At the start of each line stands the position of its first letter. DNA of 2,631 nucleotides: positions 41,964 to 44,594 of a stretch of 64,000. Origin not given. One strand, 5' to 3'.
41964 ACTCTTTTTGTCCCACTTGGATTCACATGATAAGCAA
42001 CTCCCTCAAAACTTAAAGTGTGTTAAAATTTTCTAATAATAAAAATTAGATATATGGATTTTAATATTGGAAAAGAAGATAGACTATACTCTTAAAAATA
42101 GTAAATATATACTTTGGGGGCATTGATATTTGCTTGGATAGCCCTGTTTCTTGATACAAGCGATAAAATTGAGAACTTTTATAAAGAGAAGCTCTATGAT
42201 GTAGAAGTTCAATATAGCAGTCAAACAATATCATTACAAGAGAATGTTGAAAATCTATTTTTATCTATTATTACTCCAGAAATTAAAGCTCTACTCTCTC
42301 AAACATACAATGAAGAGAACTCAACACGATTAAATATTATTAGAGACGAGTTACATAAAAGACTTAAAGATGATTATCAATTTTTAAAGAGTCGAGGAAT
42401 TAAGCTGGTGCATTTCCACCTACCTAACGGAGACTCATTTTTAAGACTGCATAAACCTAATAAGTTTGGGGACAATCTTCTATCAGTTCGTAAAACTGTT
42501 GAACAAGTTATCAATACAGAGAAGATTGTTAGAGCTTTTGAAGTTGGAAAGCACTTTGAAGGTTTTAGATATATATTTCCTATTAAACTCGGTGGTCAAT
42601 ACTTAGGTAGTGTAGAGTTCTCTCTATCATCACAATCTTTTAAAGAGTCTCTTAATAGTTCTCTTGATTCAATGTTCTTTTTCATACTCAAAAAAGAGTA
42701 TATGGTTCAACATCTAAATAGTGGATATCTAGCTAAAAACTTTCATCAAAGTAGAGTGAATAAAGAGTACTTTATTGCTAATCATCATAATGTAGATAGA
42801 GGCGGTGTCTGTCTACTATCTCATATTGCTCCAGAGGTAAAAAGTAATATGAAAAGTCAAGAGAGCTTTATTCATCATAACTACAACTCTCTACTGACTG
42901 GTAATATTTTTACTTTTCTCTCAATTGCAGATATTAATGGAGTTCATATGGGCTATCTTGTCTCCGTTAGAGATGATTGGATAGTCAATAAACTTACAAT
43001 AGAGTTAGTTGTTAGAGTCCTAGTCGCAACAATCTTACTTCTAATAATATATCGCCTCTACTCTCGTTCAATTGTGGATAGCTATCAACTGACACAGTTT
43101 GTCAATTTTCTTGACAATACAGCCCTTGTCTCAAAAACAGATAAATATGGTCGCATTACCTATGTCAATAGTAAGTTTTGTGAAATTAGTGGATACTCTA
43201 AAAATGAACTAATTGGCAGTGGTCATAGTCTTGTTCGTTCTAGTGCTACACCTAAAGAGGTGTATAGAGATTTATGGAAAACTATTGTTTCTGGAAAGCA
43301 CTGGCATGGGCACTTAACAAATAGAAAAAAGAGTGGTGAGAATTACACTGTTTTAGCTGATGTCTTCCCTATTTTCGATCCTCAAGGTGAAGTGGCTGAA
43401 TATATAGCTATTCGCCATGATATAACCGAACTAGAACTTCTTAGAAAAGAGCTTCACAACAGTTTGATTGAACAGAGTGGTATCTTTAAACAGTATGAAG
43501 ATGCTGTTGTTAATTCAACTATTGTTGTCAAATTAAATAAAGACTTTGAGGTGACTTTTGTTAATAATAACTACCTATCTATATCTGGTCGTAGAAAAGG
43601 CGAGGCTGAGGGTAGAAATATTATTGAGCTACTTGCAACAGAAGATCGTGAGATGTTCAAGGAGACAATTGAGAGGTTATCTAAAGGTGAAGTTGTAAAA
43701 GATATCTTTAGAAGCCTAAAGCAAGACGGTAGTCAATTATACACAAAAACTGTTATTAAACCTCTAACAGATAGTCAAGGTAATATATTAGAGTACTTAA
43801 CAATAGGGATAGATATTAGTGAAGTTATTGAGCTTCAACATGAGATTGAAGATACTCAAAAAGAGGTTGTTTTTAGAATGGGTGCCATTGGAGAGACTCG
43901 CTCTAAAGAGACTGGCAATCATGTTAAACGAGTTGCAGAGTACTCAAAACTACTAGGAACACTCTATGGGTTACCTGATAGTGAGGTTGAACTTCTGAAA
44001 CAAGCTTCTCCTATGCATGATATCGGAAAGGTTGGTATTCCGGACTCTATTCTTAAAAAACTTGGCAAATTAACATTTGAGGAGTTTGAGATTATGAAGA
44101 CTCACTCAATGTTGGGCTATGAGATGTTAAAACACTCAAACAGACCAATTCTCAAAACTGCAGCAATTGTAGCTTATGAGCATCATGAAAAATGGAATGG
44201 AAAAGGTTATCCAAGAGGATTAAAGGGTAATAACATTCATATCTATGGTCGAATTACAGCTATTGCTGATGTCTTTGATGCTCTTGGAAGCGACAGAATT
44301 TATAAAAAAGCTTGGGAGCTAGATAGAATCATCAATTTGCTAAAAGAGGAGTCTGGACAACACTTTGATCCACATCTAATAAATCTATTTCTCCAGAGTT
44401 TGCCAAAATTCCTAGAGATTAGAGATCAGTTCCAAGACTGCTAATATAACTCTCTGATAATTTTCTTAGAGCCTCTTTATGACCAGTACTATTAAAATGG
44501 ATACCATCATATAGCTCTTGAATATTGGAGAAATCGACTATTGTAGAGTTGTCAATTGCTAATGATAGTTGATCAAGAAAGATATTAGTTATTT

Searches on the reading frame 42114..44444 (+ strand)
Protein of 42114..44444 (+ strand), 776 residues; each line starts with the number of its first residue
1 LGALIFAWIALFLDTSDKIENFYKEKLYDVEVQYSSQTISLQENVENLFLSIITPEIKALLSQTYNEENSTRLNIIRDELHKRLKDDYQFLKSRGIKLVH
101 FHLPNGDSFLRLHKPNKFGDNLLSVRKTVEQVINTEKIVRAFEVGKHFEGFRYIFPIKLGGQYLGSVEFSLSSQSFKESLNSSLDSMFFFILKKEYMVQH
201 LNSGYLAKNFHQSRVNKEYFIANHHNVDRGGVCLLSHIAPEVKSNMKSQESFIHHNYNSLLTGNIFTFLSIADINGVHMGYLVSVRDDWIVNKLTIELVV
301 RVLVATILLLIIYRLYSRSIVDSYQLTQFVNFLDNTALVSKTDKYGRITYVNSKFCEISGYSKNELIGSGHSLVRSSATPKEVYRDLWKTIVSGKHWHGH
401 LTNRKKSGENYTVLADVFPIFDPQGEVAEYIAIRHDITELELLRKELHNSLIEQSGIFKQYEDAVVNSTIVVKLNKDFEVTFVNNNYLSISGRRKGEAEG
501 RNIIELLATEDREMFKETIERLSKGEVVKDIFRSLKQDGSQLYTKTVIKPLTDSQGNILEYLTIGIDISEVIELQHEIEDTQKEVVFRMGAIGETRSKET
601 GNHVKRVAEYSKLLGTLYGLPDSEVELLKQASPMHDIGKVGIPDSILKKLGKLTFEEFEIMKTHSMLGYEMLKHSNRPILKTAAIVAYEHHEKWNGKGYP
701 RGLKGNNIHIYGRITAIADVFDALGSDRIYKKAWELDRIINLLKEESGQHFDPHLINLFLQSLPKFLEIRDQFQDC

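Call 21: search_protein_families(library=pfam, proteins=[window:42114-44444:+], max_evalue=0.001)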
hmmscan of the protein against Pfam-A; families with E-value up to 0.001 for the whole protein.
window:42114-44444:+ (776 aa): 8 families
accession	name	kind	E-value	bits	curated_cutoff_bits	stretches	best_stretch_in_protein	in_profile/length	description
PF13487.12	HD_5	-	4e-33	115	27.2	1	597-755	11-170/170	HD domain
PF13426.13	PAS_9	-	6.1e-29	100.8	27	2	339-439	5-103/103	PAS domain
PF00989.32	PAS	-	1.3e-22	80.3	22.6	2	340-437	15-113/113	PAS fold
PF01966.28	HD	-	9.3e-22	77.9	22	1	601-723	2-115/116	HD domain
PF08448.16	PAS_4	-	2.8e-21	76.3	23.1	2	470-571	8-108/110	PAS fold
PF08447.18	PAS_3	-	1.8e-20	73.4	25.6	2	349-433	2-88/89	PAS fold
PF14827.12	dCache_3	-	3.4e-14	53.4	25.7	1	82-194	56-166/239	Double sensory domain of two-component sensor kinase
PF13188.13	PAS_8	-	3e-06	27.4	21.8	0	337-368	14-44/65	PAS domain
